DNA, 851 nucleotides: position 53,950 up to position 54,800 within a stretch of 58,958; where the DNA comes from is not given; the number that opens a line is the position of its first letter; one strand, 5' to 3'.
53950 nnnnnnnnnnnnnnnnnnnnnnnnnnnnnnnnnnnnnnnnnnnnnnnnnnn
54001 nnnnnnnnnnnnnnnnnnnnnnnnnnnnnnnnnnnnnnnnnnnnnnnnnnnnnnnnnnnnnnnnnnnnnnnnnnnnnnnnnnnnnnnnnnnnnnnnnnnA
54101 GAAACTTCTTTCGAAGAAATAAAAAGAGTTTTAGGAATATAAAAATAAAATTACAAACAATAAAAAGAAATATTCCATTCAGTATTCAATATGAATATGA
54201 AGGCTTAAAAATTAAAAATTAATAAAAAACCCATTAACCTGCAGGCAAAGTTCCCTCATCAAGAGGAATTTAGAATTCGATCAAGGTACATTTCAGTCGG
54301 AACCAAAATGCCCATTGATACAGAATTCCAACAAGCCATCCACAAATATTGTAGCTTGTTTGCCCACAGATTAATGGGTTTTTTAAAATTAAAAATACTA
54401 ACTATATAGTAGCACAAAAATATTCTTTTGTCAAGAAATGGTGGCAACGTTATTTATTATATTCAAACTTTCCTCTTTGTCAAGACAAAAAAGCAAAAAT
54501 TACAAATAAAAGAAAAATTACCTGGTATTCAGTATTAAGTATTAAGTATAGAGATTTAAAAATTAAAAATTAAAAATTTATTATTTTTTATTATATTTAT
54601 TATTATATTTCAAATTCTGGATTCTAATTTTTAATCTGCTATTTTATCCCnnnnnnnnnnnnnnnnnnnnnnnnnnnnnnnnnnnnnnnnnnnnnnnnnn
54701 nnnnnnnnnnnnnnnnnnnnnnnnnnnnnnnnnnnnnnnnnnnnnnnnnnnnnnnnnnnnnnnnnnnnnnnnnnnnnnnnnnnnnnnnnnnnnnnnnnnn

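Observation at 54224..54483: Stand-alone structured RNA of about 175 nt driven by two tandem near-consensus sigma70 promoters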

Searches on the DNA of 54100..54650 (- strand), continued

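Call 40: search_with_rna_model(model_id=R1, sources=[L091, L092, L093, L094, L095, L096, L097, L098, L099, L100, L101, L102, L103, L104, L105, L106, L107, L108, L109, L110, L111, L112, L113, L114, L115, L116, L117, L118, L119, L120, L121, L122, L123, L124, L125, L126, L127, L128, L129, L130, L131, L132, L133, L134, L135, L136, L137, L138, L139, L140, L141, L142, L143, L144, L145, L146, L147, L148, L149, L150, L151, L152, L153, L154, L155, L156, L157, L158, L159, L160, L161, L162, L163, L164, L165, L166, L167, L168, L169, L170, window, L001, L002, L082, L083, L084, L085, L087, L088, L090], max_evalue=0.001, make_alignment=true)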
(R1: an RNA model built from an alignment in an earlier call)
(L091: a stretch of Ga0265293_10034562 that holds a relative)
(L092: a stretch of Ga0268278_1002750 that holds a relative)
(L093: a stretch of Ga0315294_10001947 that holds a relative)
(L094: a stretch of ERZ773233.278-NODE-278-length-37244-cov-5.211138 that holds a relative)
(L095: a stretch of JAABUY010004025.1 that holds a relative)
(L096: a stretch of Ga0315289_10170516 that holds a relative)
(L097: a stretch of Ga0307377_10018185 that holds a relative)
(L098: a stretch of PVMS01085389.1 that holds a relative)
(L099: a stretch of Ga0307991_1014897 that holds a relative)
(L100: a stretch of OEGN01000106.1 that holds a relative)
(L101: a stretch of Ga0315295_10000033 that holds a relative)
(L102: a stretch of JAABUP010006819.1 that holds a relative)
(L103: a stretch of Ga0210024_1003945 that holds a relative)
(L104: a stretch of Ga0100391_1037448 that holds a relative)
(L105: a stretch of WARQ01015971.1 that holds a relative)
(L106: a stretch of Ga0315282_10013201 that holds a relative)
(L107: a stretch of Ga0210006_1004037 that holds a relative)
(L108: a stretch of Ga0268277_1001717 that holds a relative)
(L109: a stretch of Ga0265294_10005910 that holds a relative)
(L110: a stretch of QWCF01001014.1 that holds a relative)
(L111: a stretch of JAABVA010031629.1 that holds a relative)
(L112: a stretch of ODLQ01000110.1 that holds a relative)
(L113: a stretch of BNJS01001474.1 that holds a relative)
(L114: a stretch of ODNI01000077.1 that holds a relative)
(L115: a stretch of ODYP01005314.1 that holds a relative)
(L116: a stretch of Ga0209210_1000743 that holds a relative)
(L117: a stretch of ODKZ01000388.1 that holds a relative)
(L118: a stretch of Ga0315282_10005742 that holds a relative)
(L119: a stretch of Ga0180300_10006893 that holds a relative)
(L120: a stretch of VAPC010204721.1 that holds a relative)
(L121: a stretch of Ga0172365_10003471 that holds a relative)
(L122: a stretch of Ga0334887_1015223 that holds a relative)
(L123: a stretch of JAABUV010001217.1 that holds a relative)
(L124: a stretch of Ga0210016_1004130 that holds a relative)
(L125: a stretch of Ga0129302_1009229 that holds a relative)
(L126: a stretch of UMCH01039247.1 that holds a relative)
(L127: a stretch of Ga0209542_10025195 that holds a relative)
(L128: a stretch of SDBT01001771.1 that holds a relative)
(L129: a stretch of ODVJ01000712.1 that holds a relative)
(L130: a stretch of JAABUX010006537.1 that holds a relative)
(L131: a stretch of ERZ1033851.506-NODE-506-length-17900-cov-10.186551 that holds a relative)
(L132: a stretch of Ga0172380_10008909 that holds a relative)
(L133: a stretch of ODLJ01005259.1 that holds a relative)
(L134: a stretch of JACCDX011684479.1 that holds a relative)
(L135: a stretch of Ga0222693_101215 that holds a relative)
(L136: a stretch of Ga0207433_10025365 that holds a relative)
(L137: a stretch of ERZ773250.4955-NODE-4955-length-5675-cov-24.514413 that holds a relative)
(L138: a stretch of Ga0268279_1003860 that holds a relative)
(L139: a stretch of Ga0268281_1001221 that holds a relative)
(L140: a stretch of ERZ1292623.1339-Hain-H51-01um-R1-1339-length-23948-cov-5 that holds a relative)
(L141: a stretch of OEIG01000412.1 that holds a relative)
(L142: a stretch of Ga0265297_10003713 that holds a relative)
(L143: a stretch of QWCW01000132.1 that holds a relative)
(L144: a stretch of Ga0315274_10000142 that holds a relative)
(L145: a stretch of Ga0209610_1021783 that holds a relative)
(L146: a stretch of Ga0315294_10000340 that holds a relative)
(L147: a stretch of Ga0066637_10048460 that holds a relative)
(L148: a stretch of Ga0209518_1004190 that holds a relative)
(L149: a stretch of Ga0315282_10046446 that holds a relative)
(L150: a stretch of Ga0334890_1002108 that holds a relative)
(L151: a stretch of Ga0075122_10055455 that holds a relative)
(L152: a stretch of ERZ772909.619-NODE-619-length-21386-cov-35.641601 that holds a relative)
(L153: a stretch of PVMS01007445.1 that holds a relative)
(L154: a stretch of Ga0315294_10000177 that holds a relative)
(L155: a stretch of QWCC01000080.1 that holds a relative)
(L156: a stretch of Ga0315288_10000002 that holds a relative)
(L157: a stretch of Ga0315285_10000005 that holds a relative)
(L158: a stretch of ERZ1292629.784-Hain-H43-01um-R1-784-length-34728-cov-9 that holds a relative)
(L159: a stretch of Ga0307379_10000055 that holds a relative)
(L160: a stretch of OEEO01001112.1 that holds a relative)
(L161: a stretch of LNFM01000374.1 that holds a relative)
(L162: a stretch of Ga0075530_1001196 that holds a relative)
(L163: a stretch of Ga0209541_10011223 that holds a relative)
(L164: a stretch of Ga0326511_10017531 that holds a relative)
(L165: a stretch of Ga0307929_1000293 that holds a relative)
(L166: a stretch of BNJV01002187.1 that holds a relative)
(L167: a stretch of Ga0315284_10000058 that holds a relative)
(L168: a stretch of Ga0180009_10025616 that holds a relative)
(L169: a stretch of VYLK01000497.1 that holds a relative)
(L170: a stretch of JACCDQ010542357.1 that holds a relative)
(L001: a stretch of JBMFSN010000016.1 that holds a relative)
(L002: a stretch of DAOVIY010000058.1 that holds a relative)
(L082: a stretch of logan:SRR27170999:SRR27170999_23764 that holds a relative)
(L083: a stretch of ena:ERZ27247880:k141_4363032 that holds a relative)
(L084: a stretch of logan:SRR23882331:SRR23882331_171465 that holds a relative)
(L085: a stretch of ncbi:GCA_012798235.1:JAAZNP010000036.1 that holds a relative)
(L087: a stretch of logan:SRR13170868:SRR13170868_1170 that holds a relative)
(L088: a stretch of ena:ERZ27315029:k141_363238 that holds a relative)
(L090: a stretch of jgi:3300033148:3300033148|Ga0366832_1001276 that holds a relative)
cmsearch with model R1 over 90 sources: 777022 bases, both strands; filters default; matches with E-value up to 0.001: 104.
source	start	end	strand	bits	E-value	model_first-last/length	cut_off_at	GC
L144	3873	4035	+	183.8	8.6e-45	1-163/163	no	0.42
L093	6651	6813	-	182.6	1.8e-44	1-163/163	no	0.42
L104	2901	3063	+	180.4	6.8e-44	1-163/163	no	0.42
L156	352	514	-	179.7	1e-43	1-163/163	no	0.4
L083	7262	7424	-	179.7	1e-43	1-163/163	no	0.4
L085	7153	7315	-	179.4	1.2e-43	1-163/163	no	0.42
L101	731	893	+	179.4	1.2e-43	1-163/163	no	0.41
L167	5246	5408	+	178.7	1.9e-43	1-163/163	no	0.41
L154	2336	2498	+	178.6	2e-43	1-163/163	no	0.4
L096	249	411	-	178.4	2.3e-43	1-163/163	no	0.43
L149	4533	4695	+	178.3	2.4e-43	1-163/163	no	0.42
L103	6686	6848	-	177.4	4e-43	1-163/163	no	0.41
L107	192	354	-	177.4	4e-43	1-163/163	no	0.41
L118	6756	6918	-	177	5e-43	1-163/163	no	0.4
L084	6932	7094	-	176.3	7.9e-43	1-163/163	no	0.48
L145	133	295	+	175.5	1.3e-42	1-163/163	no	0.41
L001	3006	3168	-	174.1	2.9e-42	1-163/163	no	0.45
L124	3989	4151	+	173.5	4e-42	1-163/163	no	0.4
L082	6924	7084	-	168.5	8e-41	1-163/163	no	0.36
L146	1418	1580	+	167.9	1.2e-40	1-163/163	no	0.42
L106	9491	9654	-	163.4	1.7e-39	1-163/163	no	0.42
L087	6921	7085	-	142.4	4.6e-34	1-163/163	no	0.45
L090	6920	7079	-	137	1.2e-32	1-163/163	no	0.42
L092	2599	2758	-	131.9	2.4e-31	1-163/163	no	0.46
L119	2711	2872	-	131.2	3.8e-31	1-163/163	no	0.48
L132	9118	9276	+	130.9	4.5e-31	1-163/163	no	0.42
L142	6346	6504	+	130.9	4.5e-31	1-163/163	no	0.42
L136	5536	5702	-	126.5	6.3e-30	1-163/163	no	0.42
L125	3225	3382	-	113.8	1.2e-26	1-163/163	no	0.39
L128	6136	6293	+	113.5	1.5e-26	1-163/163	no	0.41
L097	2650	2807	+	113.4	1.6e-26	1-163/163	no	0.41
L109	3057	3214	+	111.8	4.1e-26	1-163/163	no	0.41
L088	6956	7113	-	111.8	4.1e-26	1-163/163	no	0.41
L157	2027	2185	+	110.5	8.5e-26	1-163/163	no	0.4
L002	2263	2420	-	109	2.2e-25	1-163/163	no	0.42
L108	8500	8657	+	108.1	3.6e-25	1-163/163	no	0.42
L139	1436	1593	+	108.1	3.6e-25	1-163/163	no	0.42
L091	4889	5046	+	107.3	5.8e-25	1-163/163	no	0.41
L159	2380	2537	+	106.4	9.7e-25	1-163/163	no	0.39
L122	587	742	+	106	1.3e-24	1-163/163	no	0.44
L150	761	916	-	106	1.3e-24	1-163/163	no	0.44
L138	4014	4171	-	104.9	2.4e-24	1-163/163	no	0.43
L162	9987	10144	-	104.9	2.4e-24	1-163/163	no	0.43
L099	666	823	-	104.6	3e-24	1-163/163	no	0.43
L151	1468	1625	+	104.6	3e-24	1-163/163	no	0.43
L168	377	535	-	104.4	3.4e-24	1-163/163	no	0.4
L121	9332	9489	-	102.4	1.1e-23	1-163/163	no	0.41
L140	9322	9489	-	80.4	5.3e-18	1-163/163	no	0.51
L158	10708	10875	+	80.4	5.3e-18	1-163/163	no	0.51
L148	9767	9937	+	58.5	2.5e-12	1-163/163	no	0.54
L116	4747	4917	-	56.3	9.4e-12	1-163/163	no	0.54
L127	6239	6409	-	56.3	9.4e-12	1-163/163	no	0.54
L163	2380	2550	+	56.3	9.4e-12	1-163/163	no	0.54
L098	3243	3389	-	51.1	2.2e-10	1-163/163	no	0.45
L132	9118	9276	-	49.3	6.1e-10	1-163/163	no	0.42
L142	6346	6504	-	49.3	6.1e-10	1-163/163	no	0.42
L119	2711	2872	+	48.6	9.3e-10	1-163/163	no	0.48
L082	6924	7084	+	48.2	1.2e-09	1-163/163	no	0.36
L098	3243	3389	+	47.5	1.8e-09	1-163/163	no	0.45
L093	6651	6813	+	47.2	2.2e-09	1-163/163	no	0.42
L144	3873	4035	-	46.6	3.1e-09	1-163/163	no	0.42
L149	4533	4695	-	46.1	4.2e-09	1-163/163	no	0.42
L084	6932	7094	+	45.5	5.9e-09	1-163/163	no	0.48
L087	6921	7085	+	45.5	6.1e-09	1-163/163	no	0.45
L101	731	893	-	45.5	6.1e-09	1-163/163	no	0.41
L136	5536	5702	+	44.5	1.1e-08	1-163/163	no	0.42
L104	2901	3063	-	44.5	1.1e-08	1-163/163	no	0.42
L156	352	514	+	44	1.5e-08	1-163/163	no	0.4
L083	7262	7424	+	44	1.5e-08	1-163/163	no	0.4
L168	377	535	+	43.7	1.7e-08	1-163/163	no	0.4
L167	5246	5408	-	43.4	2.1e-08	1-163/163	no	0.41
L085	7153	7315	+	42.7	3.2e-08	1-163/163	no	0.42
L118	6756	6918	+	42.2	4.2e-08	1-163/163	no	0.4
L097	2650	2807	-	41.1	8.4e-08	1-163/163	no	0.41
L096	249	411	+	41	8.9e-08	1-163/163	no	0.43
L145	133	295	-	41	8.9e-08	1-163/163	no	0.41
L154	2336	2498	-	40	1.6e-07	1-163/163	no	0.4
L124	3989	4151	-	39.5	2.2e-07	1-163/163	no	0.4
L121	9332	9489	+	39.5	2.2e-07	1-163/163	no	0.41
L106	9491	9654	+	39.3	2.5e-07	1-163/163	no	0.42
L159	2380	2537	-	38.7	3.4e-07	1-163/163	no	0.39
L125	3225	3382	+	38.5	4e-07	1-163/163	no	0.39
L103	6686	6848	+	37.7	6.4e-07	1-163/163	no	0.41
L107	192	354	+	37.7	6.4e-07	1-163/163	no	0.41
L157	2027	2185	-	37.6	6.6e-07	1-163/163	no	0.4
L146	1418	1580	-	35.6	2.3e-06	1-163/163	no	0.42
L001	3006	3168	+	35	3.1e-06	1-163/163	no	0.45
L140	9322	9489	+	34.1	5.4e-06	1-163/163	no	0.51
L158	10708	10875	-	34.1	5.4e-06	1-163/163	no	0.51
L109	3057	3214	-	33.3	8.5e-06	1-163/163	no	0.41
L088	6956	7113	+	33.3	8.5e-06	1-163/163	no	0.41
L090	6920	7079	+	32.8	1.2e-05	1-163/163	no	0.42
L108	8500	8657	-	32.7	1.2e-05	1-163/163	no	0.42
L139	1436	1593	-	32.7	1.2e-05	1-163/163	no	0.42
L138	4014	4171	+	28.6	0.00014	1-163/163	no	0.43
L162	9987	10144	+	28.6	0.00014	1-163/163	no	0.43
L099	666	823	+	28.5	0.00015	1-163/163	no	0.43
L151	1468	1625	-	28.5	0.00015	1-163/163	no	0.43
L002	2263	2420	+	28.1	0.0002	1-163/163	no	0.42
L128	6136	6293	-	28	0.0002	1-163/163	no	0.41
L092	2599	2758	+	27.5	0.00028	1-163/163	no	0.46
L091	4889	5046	-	27.4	0.00029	1-163/163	no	0.41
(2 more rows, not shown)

Alignment A4: 104 matches aligned to the model, 368 columns, each read 5' to 3' on its own strand. Consensus structure (alignment columns), stored with it:
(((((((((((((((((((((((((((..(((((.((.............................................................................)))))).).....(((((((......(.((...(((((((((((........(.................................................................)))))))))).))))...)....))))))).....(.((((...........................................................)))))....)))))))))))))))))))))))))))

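Call 42: search_with_rna_model(model_id=R1, sources=[L091, L092, L093, L096, L097, L098, L099, L101, L103, L104, L106, L107, L108, L109, L116, L118, L119, L121, L122, L124, L125, L127, L128, L132, L136, L138, L139, L140, L142, L144, L145, L146, L148, L149, L150, L151, L154, L156, L157, L158, L159, L162, L163, L167, L168, window, L001, L002, L082, L083, L084, L085, L087, L088, L090], max_evalue=1e-11, make_alignment=true)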
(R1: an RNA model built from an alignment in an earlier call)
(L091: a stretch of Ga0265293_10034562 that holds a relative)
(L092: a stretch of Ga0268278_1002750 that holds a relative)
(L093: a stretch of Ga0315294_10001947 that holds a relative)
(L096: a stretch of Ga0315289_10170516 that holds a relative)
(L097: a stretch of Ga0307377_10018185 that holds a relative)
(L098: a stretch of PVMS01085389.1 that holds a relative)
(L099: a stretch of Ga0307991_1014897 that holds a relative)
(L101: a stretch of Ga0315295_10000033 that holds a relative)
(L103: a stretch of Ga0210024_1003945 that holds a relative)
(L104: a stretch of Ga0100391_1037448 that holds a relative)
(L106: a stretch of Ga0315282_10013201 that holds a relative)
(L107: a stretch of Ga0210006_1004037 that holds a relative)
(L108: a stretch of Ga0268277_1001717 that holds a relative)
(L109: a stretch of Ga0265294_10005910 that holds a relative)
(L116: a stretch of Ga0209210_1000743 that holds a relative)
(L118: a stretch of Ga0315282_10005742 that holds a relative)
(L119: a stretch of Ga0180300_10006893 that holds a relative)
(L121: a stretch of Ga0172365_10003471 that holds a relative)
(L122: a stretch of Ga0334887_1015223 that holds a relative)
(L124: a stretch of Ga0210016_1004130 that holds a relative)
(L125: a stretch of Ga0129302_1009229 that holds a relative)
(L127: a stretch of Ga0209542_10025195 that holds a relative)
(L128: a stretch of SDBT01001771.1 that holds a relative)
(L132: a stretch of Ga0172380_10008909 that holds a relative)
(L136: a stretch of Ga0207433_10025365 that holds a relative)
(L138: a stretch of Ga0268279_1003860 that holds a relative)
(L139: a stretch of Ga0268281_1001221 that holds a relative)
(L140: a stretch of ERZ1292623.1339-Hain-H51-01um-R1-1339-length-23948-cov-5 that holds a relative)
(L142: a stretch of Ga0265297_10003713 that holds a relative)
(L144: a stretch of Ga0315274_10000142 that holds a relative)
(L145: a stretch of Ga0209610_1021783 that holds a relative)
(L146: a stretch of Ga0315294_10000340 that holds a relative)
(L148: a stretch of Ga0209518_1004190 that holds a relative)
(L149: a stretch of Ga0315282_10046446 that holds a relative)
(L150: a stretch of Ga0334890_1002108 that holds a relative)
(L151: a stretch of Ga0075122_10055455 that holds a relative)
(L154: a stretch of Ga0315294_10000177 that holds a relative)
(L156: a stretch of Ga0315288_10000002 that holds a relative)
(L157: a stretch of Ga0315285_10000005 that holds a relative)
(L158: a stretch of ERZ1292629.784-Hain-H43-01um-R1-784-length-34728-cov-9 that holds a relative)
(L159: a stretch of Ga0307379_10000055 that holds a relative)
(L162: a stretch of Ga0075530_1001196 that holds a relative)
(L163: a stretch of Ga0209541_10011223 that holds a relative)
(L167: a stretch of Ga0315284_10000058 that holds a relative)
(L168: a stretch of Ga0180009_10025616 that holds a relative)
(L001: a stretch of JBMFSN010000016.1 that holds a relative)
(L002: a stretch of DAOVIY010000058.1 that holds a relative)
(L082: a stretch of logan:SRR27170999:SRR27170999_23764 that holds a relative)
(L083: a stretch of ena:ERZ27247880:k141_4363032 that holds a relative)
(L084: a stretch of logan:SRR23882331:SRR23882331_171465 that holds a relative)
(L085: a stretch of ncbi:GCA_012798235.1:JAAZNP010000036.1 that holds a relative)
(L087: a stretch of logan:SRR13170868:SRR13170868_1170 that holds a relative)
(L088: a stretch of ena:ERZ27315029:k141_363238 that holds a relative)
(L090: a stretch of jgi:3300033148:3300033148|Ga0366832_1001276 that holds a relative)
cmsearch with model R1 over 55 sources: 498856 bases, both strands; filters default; matches with E-value up to 1e-11: 54.
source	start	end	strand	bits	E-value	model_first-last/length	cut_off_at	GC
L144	3873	4035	+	183.8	5.5e-45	1-163/163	no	0.42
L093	6651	6813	-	182.6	1.1e-44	1-163/163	no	0.42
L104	2901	3063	+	180.4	4.3e-44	1-163/163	no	0.42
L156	352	514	-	179.7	6.5e-44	1-163/163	no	0.4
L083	7262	7424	-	179.7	6.5e-44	1-163/163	no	0.4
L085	7153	7315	-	179.4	7.7e-44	1-163/163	no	0.42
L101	731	893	+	179.4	7.8e-44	1-163/163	no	0.41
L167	5246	5408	+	178.7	1.2e-43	1-163/163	no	0.41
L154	2336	2498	+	178.6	1.3e-43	1-163/163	no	0.4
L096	249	411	-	178.4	1.5e-43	1-163/163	no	0.43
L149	4533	4695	+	178.3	1.5e-43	1-163/163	no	0.42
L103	6686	6848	-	177.4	2.6e-43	1-163/163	no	0.41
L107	192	354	-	177.4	2.6e-43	1-163/163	no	0.41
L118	6756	6918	-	177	3.2e-43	1-163/163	no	0.4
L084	6932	7094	-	176.3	5e-43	1-163/163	no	0.48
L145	133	295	+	175.5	8.1e-43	1-163/163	no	0.41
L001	3006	3168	-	174.1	1.8e-42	1-163/163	no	0.45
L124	3989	4151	+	173.5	2.6e-42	1-163/163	no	0.4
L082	6924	7084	-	168.5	5.1e-41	1-163/163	no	0.36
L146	1418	1580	+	167.9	7.5e-41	1-163/163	no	0.42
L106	9491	9654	-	163.4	1.1e-39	1-163/163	no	0.42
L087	6921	7085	-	142.4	2.9e-34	1-163/163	no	0.45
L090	6920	7079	-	137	7.6e-33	1-163/163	no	0.42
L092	2599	2758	-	131.9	1.6e-31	1-163/163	no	0.46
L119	2711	2872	-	131.2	2.4e-31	1-163/163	no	0.48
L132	9118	9276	+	130.9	2.9e-31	1-163/163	no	0.42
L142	6346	6504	+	130.9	2.9e-31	1-163/163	no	0.42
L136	5536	5702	-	126.5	4e-30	1-163/163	no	0.42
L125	3225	3382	-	113.8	7.7e-27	1-163/163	no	0.39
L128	6136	6293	+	113.5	9.4e-27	1-163/163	no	0.41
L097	2650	2807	+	113.4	1e-26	1-163/163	no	0.41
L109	3057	3214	+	111.8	2.6e-26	1-163/163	no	0.41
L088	6956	7113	-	111.8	2.6e-26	1-163/163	no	0.41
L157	2027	2185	+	110.5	5.5e-26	1-163/163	no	0.4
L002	2263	2420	-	109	1.4e-25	1-163/163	no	0.42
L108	8500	8657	+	108.1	2.3e-25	1-163/163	no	0.42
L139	1436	1593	+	108.1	2.3e-25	1-163/163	no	0.42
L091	4889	5046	+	107.3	3.8e-25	1-163/163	no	0.41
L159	2380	2537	+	106.4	6.3e-25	1-163/163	no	0.39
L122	587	742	+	106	8.4e-25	1-163/163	no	0.44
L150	761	916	-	106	8.4e-25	1-163/163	no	0.44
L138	4014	4171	-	104.9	1.5e-24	1-163/163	no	0.43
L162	9987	10144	-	104.9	1.5e-24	1-163/163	no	0.43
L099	666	823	-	104.6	1.9e-24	1-163/163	no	0.43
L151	1468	1625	+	104.6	1.9e-24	1-163/163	no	0.43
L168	377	535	-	104.4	2.2e-24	1-163/163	no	0.4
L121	9332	9489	-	102.4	6.8e-24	1-163/163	no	0.41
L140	9322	9489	-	80.4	3.4e-18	1-163/163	no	0.51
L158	10708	10875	+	80.4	3.4e-18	1-163/163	no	0.51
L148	9767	9937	+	58.5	1.6e-12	1-163/163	no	0.54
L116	4747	4917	-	56.3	6e-12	1-163/163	no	0.54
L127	6239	6409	-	56.3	6e-12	1-163/163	no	0.54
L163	2380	2550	+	56.3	6e-12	1-163/163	no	0.54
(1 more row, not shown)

Alignment A5: 54 matches aligned to the model, 223 columns, each read 5' to 3' on its own strand. Consensus structure (alignment columns), stored with it:
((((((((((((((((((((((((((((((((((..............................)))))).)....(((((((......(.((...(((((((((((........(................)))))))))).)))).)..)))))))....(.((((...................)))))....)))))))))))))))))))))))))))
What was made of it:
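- CM scores are 56-184 bits forward against 27-49 bits reverse (calls 40, 42).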

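Call 52: build_rna_model(alignment_id=A5)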
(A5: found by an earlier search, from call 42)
Model R2 built from alignment A5 (54 sequences, 223 columns); structure: stored with the alignment.
model positions 163; base pairs 61; branch points 2; effective number of sequences 1.65; information 0.59 bits per position. Calibrated on 0.2 Mb of random sequence (short: E-values are rough).
structure used (alignment columns):
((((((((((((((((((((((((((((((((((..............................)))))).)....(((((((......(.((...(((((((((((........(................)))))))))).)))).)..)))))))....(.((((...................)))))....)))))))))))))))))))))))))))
